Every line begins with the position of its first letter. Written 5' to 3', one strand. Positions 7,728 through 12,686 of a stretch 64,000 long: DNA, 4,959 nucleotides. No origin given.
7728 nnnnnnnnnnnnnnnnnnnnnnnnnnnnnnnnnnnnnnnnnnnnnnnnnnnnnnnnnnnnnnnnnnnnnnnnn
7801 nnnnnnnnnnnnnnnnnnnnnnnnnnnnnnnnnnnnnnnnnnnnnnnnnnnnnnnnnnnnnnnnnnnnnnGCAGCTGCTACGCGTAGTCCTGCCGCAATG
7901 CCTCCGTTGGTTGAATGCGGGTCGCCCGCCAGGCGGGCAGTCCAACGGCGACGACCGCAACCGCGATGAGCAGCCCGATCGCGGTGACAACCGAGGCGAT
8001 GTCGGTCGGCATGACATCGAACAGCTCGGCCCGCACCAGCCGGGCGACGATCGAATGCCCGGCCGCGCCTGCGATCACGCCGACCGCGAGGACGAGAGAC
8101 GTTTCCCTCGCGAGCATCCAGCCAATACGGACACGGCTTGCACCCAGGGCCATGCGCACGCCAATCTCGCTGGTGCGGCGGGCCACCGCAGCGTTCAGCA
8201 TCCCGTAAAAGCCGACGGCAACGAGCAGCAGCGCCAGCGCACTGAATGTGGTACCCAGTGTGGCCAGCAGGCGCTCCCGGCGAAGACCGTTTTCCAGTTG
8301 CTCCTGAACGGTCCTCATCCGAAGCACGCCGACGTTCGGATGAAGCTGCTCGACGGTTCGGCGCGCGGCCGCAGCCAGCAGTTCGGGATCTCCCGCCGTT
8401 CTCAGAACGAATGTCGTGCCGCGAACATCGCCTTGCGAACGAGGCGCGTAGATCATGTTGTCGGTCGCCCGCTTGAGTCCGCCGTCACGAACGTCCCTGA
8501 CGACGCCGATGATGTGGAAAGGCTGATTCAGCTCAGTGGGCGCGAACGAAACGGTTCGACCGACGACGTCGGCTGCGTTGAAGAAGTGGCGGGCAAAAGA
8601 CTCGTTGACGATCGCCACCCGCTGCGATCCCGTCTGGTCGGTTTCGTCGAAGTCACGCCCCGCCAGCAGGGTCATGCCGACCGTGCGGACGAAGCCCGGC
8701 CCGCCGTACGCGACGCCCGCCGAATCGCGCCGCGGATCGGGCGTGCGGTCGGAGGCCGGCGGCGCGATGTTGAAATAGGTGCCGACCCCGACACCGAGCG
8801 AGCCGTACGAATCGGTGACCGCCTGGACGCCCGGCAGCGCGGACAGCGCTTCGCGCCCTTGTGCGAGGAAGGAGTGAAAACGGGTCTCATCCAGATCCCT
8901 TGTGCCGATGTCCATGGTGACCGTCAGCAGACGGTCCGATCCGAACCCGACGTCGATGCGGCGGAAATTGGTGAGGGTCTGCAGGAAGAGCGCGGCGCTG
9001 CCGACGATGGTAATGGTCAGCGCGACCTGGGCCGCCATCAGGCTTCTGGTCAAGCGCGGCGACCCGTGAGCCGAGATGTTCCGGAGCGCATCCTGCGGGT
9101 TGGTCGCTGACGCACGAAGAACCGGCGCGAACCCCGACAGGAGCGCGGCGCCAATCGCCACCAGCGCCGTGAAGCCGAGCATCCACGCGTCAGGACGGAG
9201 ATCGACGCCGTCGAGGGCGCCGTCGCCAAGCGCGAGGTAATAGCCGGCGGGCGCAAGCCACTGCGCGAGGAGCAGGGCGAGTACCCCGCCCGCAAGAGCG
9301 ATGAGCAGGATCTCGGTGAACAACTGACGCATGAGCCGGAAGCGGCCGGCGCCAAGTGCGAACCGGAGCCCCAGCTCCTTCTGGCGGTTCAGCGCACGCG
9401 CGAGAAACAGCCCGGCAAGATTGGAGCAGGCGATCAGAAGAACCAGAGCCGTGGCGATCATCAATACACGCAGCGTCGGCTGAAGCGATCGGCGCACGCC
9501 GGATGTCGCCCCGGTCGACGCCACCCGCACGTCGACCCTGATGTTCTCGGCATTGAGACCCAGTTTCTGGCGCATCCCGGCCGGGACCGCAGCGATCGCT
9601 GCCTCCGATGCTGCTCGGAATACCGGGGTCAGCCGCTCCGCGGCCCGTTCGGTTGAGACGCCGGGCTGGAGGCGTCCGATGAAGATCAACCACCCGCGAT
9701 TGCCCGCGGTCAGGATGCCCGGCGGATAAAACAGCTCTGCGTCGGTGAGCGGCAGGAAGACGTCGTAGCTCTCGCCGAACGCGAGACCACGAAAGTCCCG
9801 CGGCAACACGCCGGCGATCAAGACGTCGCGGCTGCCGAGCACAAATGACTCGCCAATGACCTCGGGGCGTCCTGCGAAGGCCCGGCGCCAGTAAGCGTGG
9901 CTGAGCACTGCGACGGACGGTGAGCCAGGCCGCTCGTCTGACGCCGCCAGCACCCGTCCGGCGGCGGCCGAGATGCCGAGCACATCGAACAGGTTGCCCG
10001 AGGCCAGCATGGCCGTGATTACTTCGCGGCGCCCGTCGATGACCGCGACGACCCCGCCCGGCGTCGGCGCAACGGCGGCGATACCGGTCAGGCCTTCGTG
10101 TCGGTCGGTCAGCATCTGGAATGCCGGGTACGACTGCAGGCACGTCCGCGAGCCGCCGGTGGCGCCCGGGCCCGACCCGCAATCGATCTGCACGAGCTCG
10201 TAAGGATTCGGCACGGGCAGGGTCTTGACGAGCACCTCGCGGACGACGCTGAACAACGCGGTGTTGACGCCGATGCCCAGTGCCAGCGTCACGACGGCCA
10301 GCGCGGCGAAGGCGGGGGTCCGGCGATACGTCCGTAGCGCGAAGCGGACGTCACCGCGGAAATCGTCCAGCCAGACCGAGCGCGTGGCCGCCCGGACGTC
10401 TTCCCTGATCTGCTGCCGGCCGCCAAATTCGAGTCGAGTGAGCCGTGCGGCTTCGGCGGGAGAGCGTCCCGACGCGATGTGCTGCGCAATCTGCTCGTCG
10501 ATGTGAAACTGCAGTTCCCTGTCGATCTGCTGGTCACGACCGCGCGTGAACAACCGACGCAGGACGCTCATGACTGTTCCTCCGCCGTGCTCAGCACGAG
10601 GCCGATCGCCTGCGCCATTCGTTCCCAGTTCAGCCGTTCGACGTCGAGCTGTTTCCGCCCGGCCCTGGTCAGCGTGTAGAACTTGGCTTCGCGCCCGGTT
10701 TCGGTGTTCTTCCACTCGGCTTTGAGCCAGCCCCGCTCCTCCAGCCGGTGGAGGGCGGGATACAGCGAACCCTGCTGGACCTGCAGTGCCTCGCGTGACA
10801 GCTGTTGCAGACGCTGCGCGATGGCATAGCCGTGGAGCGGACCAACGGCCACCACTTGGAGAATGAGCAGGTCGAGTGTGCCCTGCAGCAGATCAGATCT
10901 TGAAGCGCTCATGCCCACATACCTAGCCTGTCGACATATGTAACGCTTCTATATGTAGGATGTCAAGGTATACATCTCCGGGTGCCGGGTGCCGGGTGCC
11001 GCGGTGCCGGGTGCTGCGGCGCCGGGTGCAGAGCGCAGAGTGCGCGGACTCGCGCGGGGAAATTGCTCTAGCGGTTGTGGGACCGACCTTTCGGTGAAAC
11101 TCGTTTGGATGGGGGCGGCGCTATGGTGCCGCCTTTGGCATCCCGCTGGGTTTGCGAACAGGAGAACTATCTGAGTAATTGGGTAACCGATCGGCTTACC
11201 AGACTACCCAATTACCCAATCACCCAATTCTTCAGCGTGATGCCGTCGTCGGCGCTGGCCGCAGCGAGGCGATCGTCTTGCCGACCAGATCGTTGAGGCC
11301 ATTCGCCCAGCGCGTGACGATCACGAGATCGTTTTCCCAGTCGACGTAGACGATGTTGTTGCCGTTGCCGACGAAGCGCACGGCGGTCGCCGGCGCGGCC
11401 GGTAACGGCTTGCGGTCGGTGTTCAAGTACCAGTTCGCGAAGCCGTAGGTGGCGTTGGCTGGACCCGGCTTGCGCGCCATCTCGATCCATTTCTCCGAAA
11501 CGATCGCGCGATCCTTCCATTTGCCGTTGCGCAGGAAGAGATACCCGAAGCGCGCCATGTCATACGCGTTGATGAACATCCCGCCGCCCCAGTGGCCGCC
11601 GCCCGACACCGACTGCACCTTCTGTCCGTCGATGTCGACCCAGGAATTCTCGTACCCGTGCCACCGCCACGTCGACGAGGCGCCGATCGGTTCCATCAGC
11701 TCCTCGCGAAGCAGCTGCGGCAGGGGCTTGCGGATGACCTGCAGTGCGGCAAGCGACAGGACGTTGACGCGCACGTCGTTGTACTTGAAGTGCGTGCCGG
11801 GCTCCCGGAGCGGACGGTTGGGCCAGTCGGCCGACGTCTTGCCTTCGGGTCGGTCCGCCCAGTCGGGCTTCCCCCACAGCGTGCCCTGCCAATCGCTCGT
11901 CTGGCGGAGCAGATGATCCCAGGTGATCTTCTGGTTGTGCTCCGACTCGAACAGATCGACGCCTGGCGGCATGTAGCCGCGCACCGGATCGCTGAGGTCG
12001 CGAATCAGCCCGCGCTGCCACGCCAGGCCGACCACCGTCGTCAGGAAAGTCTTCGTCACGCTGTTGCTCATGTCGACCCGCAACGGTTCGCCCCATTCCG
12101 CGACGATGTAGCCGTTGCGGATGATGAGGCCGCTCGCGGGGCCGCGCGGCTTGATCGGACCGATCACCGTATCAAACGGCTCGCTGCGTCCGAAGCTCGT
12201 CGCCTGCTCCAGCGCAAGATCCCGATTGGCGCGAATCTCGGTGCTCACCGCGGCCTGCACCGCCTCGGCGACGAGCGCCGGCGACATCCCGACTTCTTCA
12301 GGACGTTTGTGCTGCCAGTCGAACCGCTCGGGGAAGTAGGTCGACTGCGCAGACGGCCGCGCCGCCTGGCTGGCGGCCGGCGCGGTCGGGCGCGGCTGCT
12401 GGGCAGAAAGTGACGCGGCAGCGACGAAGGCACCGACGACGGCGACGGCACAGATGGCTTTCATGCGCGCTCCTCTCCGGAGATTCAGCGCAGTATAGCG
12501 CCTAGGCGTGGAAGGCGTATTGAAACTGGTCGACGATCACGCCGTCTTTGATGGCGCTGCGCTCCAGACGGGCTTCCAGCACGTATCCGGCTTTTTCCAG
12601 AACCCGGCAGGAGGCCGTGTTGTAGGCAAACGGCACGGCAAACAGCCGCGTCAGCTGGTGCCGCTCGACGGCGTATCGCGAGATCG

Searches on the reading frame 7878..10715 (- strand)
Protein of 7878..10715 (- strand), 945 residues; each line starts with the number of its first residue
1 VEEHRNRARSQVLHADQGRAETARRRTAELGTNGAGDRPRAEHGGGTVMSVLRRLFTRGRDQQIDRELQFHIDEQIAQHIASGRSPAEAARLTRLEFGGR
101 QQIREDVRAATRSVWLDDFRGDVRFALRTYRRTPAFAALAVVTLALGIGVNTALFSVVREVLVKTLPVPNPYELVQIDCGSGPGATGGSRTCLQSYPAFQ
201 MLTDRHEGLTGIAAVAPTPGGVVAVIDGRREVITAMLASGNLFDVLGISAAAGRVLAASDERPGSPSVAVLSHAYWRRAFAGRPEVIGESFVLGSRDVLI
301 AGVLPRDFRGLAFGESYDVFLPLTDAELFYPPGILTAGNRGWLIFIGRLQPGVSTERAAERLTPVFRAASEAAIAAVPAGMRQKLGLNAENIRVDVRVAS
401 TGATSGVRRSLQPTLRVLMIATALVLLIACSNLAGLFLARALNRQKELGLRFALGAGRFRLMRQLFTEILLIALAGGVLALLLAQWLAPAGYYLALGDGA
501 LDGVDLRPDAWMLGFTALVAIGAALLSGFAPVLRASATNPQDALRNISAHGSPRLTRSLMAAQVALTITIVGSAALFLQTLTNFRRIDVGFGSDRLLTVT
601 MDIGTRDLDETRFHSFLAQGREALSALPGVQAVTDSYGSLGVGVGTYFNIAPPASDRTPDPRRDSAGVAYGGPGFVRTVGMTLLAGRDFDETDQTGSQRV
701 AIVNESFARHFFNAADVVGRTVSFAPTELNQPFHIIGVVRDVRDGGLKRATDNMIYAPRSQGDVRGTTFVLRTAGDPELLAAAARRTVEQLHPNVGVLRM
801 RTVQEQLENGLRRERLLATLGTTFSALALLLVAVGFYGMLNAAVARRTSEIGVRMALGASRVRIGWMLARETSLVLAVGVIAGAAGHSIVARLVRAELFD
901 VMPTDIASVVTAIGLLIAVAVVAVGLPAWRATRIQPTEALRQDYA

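Call 47: search_protein_families(library=pfam, proteins=[window:7878-10715:-], max_evalue=0.00001)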
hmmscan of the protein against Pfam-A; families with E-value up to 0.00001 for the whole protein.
window:7878-10715:- (945 aa): 2 families
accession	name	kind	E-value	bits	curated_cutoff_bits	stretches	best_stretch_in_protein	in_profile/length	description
PF12704.14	MacB_PCD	-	1.3e-31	111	27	2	138-364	2-206/207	MacB-like periplasmic core domain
PF02687.27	FtsX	-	1.9e-24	86.4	25.5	2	823-936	2-120/120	FtsX-like permease C-terminal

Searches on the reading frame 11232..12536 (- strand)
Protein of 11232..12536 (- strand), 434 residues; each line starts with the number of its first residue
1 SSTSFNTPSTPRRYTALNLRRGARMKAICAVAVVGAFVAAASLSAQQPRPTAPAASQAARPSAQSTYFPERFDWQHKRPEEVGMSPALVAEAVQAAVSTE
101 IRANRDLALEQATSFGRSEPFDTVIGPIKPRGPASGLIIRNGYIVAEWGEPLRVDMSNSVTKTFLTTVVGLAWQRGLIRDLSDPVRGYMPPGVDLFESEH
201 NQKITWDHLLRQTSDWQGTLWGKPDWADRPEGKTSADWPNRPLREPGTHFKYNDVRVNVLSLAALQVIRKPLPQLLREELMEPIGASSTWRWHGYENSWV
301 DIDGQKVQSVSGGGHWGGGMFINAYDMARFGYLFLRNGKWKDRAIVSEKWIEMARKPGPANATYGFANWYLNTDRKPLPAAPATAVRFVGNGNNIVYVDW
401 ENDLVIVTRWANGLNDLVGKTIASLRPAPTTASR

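Call 42: search_protein_families(library=pfam, proteins=[window:11232-12536:-], max_evalue=0.00001)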
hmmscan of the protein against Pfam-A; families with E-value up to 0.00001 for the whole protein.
window:11232-12536:- (434 aa): 1 family
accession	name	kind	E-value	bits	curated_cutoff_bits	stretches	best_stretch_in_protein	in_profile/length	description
PF00144.29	Beta-lactamase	-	3.1e-21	76.4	27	1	159-407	54-305/329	Beta-lactamase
